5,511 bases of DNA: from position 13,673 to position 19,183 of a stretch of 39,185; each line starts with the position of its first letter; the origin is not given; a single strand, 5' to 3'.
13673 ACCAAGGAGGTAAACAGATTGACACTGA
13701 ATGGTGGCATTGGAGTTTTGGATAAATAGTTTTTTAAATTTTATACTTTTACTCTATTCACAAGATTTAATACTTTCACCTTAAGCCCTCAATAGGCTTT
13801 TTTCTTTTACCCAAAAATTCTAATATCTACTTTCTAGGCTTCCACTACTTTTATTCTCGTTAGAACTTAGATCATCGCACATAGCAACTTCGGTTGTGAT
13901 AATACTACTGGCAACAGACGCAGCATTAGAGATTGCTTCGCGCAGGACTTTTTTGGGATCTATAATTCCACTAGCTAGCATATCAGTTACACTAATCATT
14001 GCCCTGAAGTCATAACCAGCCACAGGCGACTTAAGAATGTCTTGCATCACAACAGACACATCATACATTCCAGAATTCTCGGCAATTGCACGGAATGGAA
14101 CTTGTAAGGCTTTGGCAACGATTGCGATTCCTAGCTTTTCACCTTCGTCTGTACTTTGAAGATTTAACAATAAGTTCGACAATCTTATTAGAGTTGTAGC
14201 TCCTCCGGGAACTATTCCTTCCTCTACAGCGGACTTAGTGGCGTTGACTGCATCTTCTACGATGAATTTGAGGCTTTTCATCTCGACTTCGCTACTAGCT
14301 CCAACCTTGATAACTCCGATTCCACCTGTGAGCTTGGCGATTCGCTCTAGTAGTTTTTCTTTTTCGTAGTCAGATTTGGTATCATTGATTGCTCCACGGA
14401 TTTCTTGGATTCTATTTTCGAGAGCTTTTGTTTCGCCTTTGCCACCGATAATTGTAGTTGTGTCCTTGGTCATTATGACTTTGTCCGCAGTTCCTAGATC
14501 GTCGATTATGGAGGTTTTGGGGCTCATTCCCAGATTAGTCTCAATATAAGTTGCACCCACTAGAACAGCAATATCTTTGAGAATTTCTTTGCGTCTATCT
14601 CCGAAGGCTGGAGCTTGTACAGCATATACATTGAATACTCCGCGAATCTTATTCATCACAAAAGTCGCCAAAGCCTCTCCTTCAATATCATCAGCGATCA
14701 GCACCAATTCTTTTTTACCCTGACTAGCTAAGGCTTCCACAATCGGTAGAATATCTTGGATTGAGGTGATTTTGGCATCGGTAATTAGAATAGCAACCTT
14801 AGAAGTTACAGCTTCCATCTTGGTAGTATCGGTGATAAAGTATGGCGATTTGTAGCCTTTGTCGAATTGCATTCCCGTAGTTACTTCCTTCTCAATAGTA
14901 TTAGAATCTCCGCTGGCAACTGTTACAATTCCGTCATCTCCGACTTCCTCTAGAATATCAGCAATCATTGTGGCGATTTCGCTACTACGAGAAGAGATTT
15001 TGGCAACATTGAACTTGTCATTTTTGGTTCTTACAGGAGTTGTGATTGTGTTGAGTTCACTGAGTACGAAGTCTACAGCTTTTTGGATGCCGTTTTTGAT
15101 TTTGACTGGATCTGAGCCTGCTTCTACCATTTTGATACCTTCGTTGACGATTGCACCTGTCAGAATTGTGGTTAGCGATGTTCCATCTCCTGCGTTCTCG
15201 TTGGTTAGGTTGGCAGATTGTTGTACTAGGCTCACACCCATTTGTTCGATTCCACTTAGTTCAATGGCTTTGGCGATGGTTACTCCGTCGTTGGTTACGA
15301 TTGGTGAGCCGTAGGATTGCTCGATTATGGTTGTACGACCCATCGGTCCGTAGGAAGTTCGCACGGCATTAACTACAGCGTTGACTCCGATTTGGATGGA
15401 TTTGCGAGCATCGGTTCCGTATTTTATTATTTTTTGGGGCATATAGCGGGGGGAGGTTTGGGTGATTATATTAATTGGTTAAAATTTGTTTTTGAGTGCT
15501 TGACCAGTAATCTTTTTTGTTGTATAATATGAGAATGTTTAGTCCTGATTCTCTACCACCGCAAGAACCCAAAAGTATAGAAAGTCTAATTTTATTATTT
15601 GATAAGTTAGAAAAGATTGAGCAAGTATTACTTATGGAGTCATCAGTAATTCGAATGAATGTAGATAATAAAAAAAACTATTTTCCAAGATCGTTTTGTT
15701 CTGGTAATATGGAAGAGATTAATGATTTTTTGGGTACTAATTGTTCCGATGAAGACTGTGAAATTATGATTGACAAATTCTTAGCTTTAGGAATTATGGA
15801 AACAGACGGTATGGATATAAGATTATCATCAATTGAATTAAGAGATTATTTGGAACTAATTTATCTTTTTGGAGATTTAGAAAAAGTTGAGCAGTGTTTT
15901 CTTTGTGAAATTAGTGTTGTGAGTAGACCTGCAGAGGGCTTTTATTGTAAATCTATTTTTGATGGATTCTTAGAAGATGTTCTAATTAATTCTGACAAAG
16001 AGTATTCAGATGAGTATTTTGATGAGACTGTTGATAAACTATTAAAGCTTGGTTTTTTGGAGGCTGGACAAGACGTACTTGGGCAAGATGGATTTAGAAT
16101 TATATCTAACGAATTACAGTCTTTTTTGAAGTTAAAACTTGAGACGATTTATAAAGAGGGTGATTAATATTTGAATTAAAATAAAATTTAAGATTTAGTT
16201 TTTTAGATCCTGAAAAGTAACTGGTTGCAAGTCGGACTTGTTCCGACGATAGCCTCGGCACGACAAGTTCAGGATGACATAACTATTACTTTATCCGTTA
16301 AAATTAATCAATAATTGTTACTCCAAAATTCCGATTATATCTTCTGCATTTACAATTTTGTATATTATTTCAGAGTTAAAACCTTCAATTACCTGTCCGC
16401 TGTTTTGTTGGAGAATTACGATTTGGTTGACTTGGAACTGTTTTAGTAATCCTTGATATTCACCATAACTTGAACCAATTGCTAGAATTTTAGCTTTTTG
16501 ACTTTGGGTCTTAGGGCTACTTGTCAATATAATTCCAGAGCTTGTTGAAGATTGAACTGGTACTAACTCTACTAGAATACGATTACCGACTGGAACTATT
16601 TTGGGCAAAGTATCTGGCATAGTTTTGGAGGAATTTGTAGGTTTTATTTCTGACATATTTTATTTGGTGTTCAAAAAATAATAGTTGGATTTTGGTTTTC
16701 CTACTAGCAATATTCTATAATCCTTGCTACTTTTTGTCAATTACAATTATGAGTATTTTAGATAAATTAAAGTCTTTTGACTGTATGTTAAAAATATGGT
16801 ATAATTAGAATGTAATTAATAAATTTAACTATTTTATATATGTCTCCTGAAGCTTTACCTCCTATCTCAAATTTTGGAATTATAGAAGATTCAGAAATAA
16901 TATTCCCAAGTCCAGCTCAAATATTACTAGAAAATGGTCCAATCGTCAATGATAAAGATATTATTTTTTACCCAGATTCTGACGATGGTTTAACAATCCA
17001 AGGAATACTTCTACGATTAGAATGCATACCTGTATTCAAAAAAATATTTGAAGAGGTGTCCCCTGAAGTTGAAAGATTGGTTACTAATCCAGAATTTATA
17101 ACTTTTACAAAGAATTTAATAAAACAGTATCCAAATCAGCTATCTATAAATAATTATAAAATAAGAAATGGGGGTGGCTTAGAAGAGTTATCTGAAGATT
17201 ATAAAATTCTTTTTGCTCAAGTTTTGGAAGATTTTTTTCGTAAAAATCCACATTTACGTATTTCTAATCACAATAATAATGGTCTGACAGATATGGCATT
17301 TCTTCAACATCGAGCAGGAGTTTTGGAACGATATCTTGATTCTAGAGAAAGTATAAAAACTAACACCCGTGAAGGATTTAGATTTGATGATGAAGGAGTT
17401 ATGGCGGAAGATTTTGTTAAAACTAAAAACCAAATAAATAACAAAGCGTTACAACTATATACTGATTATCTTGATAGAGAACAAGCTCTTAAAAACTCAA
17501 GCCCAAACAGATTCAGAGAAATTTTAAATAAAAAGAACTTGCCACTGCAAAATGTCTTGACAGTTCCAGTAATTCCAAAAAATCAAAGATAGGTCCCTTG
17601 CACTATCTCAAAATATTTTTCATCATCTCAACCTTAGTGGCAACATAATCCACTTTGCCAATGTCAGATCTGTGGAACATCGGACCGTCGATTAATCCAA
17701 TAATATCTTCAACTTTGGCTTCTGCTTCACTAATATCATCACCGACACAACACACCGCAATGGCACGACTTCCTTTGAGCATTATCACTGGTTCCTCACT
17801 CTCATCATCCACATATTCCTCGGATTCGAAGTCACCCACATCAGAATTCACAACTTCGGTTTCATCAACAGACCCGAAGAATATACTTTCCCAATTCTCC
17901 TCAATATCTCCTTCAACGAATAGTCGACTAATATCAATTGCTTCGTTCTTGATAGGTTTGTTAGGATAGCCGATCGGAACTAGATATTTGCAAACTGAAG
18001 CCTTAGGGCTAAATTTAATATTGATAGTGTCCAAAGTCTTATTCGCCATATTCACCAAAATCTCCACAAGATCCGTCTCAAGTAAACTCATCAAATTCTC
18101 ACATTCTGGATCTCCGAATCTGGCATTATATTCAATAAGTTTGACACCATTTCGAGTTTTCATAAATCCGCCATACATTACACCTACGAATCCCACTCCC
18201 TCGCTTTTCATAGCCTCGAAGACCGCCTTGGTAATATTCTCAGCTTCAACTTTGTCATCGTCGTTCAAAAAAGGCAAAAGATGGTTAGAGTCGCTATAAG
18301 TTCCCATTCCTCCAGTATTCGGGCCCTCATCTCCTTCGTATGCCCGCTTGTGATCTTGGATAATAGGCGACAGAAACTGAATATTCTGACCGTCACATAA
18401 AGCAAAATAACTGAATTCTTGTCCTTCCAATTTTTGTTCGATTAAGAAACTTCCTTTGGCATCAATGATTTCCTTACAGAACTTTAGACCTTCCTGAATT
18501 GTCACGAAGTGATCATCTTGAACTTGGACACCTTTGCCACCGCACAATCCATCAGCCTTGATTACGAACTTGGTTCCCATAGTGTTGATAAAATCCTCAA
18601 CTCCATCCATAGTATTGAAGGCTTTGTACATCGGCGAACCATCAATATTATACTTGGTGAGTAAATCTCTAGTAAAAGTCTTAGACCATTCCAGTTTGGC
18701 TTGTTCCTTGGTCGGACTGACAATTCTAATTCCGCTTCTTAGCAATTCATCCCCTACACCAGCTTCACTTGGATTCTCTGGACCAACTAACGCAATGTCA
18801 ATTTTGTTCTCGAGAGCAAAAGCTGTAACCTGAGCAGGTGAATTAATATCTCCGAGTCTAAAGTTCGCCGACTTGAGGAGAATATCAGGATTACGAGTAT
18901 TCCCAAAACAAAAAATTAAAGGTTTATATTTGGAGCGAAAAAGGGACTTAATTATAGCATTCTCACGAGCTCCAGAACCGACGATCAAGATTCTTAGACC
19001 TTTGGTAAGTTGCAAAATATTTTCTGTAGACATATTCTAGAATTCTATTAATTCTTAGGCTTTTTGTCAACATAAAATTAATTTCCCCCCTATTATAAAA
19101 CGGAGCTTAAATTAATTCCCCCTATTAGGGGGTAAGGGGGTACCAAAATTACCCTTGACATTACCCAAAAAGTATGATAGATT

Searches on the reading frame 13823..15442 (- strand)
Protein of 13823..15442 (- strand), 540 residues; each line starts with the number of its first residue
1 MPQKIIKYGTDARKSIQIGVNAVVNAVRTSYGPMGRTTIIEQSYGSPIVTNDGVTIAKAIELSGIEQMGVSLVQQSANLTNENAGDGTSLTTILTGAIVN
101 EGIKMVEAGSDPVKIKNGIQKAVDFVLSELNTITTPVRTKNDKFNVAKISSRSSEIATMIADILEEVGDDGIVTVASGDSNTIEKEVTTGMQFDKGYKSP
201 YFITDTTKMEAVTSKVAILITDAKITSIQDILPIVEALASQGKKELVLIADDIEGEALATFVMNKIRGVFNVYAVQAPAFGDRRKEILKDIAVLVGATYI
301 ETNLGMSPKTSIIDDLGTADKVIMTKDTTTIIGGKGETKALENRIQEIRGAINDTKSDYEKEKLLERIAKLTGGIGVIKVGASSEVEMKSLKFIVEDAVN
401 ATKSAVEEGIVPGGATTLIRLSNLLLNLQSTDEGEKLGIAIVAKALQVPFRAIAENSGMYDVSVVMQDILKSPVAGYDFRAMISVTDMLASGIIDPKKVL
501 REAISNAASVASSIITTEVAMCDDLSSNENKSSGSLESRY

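Call 36: list_cluster_members(proteins=[P0001, P0002, P0003, window:13823-15442:-, window:21829-22512:-, window:17606-19033:-])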
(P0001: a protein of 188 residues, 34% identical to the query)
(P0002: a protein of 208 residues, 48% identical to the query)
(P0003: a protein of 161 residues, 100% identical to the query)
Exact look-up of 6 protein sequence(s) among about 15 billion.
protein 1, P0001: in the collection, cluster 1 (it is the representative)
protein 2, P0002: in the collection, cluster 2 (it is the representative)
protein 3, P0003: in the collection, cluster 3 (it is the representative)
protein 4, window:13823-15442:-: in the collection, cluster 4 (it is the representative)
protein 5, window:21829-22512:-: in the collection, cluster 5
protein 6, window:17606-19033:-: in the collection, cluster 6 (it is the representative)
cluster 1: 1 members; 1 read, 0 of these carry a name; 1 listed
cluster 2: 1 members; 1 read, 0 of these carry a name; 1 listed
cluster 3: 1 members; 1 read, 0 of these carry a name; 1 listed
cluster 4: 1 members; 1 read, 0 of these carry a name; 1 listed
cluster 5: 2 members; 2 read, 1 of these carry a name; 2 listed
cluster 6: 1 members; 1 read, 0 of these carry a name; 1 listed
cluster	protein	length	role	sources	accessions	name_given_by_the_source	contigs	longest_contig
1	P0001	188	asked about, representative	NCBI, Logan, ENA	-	-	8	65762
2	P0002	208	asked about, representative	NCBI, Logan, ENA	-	-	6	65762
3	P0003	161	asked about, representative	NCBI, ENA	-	-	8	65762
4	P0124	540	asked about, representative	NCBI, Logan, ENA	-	-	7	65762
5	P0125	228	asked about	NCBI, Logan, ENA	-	-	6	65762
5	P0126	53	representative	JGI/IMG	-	hypothetical protein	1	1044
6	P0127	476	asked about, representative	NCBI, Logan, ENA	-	-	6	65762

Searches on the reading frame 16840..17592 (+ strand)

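Call 8: search_protein_families(library=pfam, proteins=[window:16840-17592:+], max_evalue=0.1)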
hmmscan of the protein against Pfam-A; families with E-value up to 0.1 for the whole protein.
window:16840-17592:+ (250 aa): 0 families

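Call 41: search_protein_families(library=phrogs, proteins=[window:16840-17592:+], max_evalue=0.01)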
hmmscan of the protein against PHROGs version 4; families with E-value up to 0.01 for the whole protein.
window:16840-17592:+ (250 aa): 1 family
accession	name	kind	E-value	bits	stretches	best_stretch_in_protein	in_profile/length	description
phrog_3844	-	moron, auxiliary metabolic gene and host takeover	0.0087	16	0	108-218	13-120/451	NrdA-like aerobic NDP reductase large subunit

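Call 42: search_protein_families(library=ncbifam, proteins=[window:16840-17592:+], max_evalue=0.01)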
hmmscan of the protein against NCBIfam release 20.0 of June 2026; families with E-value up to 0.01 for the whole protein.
window:16840-17592:+ (250 aa): 0 families

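Call 58: search_protein_families(library=pfam, proteins=[window:16840-17592:+], max_evalue=1)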
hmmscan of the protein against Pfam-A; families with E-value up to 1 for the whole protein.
window:16840-17592:+ (250 aa): 0 families

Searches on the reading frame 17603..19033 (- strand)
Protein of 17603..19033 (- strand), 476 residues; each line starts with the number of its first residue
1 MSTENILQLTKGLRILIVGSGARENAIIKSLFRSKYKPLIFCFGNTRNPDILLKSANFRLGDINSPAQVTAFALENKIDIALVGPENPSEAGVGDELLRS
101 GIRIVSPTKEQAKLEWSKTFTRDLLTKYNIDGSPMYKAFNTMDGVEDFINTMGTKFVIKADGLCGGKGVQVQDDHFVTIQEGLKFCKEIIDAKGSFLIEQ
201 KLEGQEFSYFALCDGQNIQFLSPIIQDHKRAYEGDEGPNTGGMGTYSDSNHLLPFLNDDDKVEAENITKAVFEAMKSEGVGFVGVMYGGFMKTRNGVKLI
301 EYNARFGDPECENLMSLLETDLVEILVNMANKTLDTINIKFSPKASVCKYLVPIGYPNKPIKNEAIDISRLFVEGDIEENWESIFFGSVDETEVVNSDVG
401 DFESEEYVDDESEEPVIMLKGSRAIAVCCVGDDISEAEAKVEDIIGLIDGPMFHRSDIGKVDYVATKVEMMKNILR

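Call 8: search_protein_families(library=pfam, proteins=[window:17603-19033:-], max_evalue=0.1)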
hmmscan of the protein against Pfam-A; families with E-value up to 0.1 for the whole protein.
window:17603-19033:- (476 aa): 6 families
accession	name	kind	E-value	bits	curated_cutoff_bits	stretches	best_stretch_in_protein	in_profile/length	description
PF01071.24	GARS_A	-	1e-53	182.5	27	1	117-311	2-194/194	Phosphoribosylglycinamide synthetase, ATP-grasp (A) domain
PF02844.21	GARS_N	-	3.9e-18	66.5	29.5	1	14-115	2-100/100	Phosphoribosylglycinamide synthetase, N domain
PF02843.22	GARS_C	-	3.1e-10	40.7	34.8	1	346-460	1-91/92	Phosphoribosylglycinamide synthetase, C domain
PF02655.19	ATP-grasp_3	-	0.0018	18.8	23.2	1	152-307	30-158/160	ATP-grasp domain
PF08442.15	ATP-grasp_2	-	0.056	13.5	29.5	1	122-170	8-56/202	ATP-grasp domain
PF13535.11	ATP-grasp_4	-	0.095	12.8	27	0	188-225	48-84/160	ATP-grasp domain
